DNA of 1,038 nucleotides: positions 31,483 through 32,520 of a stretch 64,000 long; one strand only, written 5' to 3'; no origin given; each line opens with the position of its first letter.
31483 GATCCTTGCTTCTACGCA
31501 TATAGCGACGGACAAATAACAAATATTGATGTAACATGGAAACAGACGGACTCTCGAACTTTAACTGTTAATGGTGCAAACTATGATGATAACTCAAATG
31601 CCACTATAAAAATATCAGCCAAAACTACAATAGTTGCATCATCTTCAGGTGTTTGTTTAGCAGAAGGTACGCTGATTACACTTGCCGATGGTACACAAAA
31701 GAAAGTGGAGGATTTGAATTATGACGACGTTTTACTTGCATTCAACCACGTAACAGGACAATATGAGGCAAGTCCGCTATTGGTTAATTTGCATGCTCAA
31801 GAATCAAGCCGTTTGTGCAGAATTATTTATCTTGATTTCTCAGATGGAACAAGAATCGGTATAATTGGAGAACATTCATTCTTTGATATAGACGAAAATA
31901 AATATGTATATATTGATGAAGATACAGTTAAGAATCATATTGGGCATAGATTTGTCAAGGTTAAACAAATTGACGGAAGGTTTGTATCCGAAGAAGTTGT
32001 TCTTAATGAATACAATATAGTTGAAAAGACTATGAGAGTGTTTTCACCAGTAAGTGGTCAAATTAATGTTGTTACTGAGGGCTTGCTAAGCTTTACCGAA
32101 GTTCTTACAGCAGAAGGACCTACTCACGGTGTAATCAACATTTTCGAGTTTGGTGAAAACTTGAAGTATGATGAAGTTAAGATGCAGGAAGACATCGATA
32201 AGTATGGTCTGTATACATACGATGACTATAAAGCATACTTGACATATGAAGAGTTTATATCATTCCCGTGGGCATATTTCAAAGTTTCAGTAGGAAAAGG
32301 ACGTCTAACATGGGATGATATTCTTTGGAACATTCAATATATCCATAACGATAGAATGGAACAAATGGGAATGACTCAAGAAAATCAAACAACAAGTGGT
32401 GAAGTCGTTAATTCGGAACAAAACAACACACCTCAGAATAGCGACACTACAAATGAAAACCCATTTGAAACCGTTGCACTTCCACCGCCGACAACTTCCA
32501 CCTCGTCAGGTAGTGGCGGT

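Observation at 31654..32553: C-terminal Hint (bacterial intein-like) domain plus 67-aa low-complexity tail on the giant adhesin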

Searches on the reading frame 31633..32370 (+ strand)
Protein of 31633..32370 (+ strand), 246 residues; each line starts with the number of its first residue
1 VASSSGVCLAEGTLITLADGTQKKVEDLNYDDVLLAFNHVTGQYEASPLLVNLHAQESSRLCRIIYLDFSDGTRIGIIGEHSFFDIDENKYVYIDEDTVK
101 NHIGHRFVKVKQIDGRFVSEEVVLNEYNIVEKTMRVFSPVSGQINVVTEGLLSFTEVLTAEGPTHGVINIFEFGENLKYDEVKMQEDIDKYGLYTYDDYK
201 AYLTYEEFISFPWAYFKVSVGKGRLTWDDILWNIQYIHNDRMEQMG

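Call 15: search_solved_structures(query=A2, max_evalue=10, show_alignments=4)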
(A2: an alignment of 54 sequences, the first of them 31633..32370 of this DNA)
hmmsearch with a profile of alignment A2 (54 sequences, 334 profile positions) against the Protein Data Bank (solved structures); distinct sequences matched with E-value up to 10: 23.
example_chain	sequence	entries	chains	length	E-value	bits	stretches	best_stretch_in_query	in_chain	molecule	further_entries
6y75_A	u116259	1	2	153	9.3e-08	34.7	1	83-225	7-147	NAD(P)(+)--arginine ADP-ribosyltransferase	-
6tmm_AAA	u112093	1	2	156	1e-07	34.5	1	83-225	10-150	NAD(P)(+)--arginine ADP-ribosyltransferase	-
6tmm_BBB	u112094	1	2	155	1.1e-07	34.5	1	83-225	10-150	NAD(P)(+)--arginine ADP-ribosyltransferase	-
6y75_B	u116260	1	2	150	1.4e-07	34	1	83-224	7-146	NAD(P)(+)--arginine ADP-ribosyltransferase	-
8w20_A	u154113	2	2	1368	0.00012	24.4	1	83-157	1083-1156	Intein C-terminal splicing domain-containing protein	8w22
6td6_B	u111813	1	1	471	0.0032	19.7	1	17-153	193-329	Protein hedgehog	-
1gpp_A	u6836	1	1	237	0.0083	18.4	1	75-109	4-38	ENDONUCLEASE PI-SCEI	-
6mwy_A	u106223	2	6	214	0.056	15.7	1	77-109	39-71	Pre-mRNA-processing-splicing factor 8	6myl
6mx6_A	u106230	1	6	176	0.071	15.3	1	80-109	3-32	Pre-mRNA-processing-splicing factor 8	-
6owu_A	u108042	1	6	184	0.077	15.2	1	80-109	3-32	PRP8 protein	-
7e2i_G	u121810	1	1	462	0.1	14.8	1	20-112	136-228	Sonic hedgehog protein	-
4j2j_A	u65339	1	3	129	0.14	14.4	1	84-109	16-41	Ataxin-1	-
9cop_A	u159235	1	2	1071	0.22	13.7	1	80-109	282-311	V-type proton ATPase catalytic subunit A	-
6tyy_A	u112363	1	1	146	0.22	13.7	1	82-153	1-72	Protein hedgehog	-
1at0_A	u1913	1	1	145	0.3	13.3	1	82-153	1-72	17-HEDGEHOG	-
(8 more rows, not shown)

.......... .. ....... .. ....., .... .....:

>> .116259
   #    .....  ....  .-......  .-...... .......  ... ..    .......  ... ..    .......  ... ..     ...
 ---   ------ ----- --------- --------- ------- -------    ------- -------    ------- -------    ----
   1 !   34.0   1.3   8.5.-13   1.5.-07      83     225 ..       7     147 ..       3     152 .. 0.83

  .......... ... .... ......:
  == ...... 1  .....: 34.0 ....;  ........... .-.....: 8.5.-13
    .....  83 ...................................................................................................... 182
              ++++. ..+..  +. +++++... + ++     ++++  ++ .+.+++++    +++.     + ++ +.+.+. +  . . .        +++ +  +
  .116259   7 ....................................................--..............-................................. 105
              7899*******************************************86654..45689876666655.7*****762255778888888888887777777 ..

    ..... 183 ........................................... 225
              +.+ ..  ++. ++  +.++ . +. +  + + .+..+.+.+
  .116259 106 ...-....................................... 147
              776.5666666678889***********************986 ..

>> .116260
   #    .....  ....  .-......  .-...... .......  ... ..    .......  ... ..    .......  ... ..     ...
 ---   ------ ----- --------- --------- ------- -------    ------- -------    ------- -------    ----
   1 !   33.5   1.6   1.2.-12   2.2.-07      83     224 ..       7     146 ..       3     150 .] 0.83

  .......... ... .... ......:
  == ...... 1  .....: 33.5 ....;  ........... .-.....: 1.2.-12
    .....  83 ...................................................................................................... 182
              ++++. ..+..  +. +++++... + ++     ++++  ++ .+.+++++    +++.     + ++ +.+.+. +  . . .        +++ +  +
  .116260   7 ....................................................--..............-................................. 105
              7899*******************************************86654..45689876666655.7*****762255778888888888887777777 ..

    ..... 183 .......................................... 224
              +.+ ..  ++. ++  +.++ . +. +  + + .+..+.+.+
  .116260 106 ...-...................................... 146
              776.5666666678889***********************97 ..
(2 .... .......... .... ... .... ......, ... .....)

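Call 16: search_protein_families(library=pfam, alignment_id=A2, max_evalue=0.01)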
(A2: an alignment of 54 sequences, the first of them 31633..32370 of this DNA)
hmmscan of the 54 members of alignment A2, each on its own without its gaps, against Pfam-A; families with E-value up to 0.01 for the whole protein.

A. member 1, window:31633-32370:+ (246 aa): 2 families
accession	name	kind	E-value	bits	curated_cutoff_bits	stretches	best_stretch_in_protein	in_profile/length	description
PF01079.26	Hint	-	0.0015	18.6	29.7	1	2-87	7-90/213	Hint module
PF14890.11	Intein_splicing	-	0.0074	16.5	35.8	0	15-190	1-131/155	Intein splicing domain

B. families by the number of members that match (of 54 scanned): 12 families
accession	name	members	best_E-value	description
PF01079.26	Hint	31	6.6e-08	Hint module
PF05203.21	Hom_end_hint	15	6.5e-05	Hom_end-associated Hint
PF13403.11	Hint_2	10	0.00045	Hint domain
PF14890.11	Intein_splicing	7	0.00012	Intein splicing domain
PF08517.17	AXH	6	0.0013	Ataxin-1 and HBP1 module (AXH)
PF09479.16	Flg_new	5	3.8e-23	Listeria-Bacteroides repeat domain (List_Bact_rpt)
PF14623.11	Vint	3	0.0012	Hint-domain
PF07591.16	PT-HINT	2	0.0047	Pretoxin HINT domain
PF00082.27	Peptidase_S8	1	1.1e-11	Subtilase family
PF07963.17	N_methyl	1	9.1e-09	Prokaryotic N-terminal methylation motif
PF11008.14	DUF2846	1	0.0041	Protein of unknown function (DUF2846)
PF12985.13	DUF3869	1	0.0055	Domain of unknown function (DUF3869)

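Call 21: predict_structure(alignment_id=A2)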
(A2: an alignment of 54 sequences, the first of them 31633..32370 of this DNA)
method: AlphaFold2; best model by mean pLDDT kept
length: 246 residues; sequences in the alignment: 54
mean_pLDDT: 94.2   pTM: 0.90
mean pLDDT of the five models: 94.2, 93.5, 93.5, 93.4, 93.3
residues with pLDDT >= 90: 216; 70-90: 24; 50-70: 2; < 50: 4
segments of 3 or more residues with pLDDT < 50: 1-4
pLDDT, mean of each block of 10 residues (from residue 1): 64 98 97 97 96 93 98 97 98 97 99 97 99 96 96 89 88 97 98 98 94 95 94 91 86
secondary structure, 60 per line:
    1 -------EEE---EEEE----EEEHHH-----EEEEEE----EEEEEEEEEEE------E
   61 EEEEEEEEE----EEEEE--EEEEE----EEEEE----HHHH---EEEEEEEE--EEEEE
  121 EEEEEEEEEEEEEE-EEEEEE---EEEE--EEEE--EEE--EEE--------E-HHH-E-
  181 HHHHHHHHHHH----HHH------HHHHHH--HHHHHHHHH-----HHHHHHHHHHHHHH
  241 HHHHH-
elements in order: E8-10 E14-17 E22-24 E33-38 E43-53 E60-69 E74-78 E81-85 E90-94 H99-102 E106-113 E116-134 E136-141 E145-148 E151-154 E157-159 E162-164 H181-191 H205-210 H213-221 H227-245

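Call 24: fold_search(model_id=the predicted structure, library=pdb)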
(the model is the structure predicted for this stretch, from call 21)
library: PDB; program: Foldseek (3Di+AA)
matches with E <= 10: 362; with E <= 0.001: 61
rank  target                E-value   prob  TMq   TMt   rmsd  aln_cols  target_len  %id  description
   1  2in9                  2.0e-08  1.00  0.47  0.80   3.1       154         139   21  crystal structure of Mtu recA intein, splicing domain (released 2007-05-01)
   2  5i0a                  2.2e-08  1.00  0.47  0.78   3.0       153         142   21  RecA mini intein in complex with cisplatin (released 2016-09-21)
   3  2in0                  2.9e-08  1.00  0.47  0.80   3.0       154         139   20  crystal structure of Mtu recA intein splicing domain (released 2007-05-01)
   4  6tyy                  3.6e-08  1.00  0.50  0.80   2.9       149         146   14  Hedgehog autoprocessing mutant D46H (released 2019-11-20)
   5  4o1r                  4.1e-08  1.00  0.49  0.80   2.9       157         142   20  Crystal structure of NpuDnaB intein (released 2014-03-19)
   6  6rpq                  4.3e-08  1.00  0.51  0.51   4.0       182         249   13  Crystal structure of PhoCDC21-1 intein (released 2019-08-14)
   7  6frg                  5.3e-08  1.00  0.47  0.71   3.7       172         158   16  Crystal structure of G-1F mutant of Ssp DnaB Mini-Intein variant M86 (released 2019-01-30)
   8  6fre                  5.7e-08  1.00  0.46  0.70   3.5       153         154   18  Crystal structure of G-1F/H73A mutant of Ssp DnaB Mini-Intein variant M86 (released 2019-01-30)
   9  1at0                  6.0e-08  1.00  0.49  0.79   2.9       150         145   13  17-kDA fragment of hedgehog C-terminal autoprocessing domain (released 1997-11-12)
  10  3ifj_A                6.3e-08  1.00  0.48  0.80   2.9       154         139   21  Crystal structure of Mtu recA intein, splicing domain (released 2009-10-06)
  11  2in8                  7.1e-08  1.00  0.48  0.81   2.9       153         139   20  crystal structure of Mtu recA intein, splicing domain (released 2007-05-01)
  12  2imz_A                1.0e-07  1.00  0.48  0.79   3.1       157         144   21  Crystal structure of Mtu recA intein splicing domain (released 2007-05-01)
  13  6frh_A                1.2e-07  1.00  0.47  0.68   3.7       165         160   18  Crystal structure of Ssp DnaB Mini-Intein variant M86 (released 2019-01-30)
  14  2imz_B                1.5e-07  1.00  0.47  0.79   3.1       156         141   21  Crystal structure of Mtu recA intein splicing domain (released 2007-05-01)
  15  8ubs_A                1.8e-07  1.00  0.48  0.75   3.5       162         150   15  Crystal structure of NrdJ-1 split intein fusion (released 2024-10-09)
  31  2lwy_MODEL_1_A        1.1e-05  1.00  0.47  0.79   3.8       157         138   16  Solution Structure of Bacterial Intein-Like domain from Clostridium thermocellum (released 2013-05-08)
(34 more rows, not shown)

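Call 25: search_protein_representatives(alignment_id=A2)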
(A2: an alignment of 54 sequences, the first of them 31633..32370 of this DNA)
Query: 54 sequences, 334 profile positions. Proteins with E-value up to 0.001 (for the whole library): 10374; up to 1e-10: 4151; up to 1e-30: 2341. The best 150 are listed.
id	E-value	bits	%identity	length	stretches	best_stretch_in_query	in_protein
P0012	3.8e-118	410.7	-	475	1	45-307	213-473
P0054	2.5e-117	408.0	-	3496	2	56-299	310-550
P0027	7.2e-117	406.5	-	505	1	17-307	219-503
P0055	2.0e-115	401.8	-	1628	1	17-307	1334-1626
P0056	2.8e-115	401.3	-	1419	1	14-307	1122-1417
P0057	1.5e-114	398.9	-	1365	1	7-307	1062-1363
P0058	1.8e-114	398.6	-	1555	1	40-307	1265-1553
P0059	3.2e-114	397.8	-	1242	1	9-307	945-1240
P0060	8.8e-114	396.4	-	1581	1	40-307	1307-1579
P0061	1.6e-113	395.5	-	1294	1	40-311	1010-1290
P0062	1.8e-113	395.3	-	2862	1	7-307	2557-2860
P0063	2.1e-113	395.1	-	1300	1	40-307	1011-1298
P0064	5.1e-113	393.9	-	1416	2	6-308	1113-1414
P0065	9.8e-113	392.9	-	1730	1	15-303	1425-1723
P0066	1.0e-112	392.9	-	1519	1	48-307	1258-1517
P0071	2.0e-111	388.7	-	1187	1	9-307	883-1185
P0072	3.2e-111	388.0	-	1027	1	23-307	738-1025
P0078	3.5e-109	381.3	-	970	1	41-308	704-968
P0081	8.8e-109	380.0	-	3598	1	10-307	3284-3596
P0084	6.0e-108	377.2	-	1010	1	7-308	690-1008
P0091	5.4e-107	374.1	-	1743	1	22-306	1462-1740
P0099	5.0e-106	370.9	-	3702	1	20-307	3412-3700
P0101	1.6e-105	369.2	-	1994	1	9-303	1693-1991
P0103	3.3e-105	368.2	-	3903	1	8-307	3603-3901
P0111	2.4e-104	365.4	-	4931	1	18-303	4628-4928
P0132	2.4e-103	362.1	-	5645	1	9-315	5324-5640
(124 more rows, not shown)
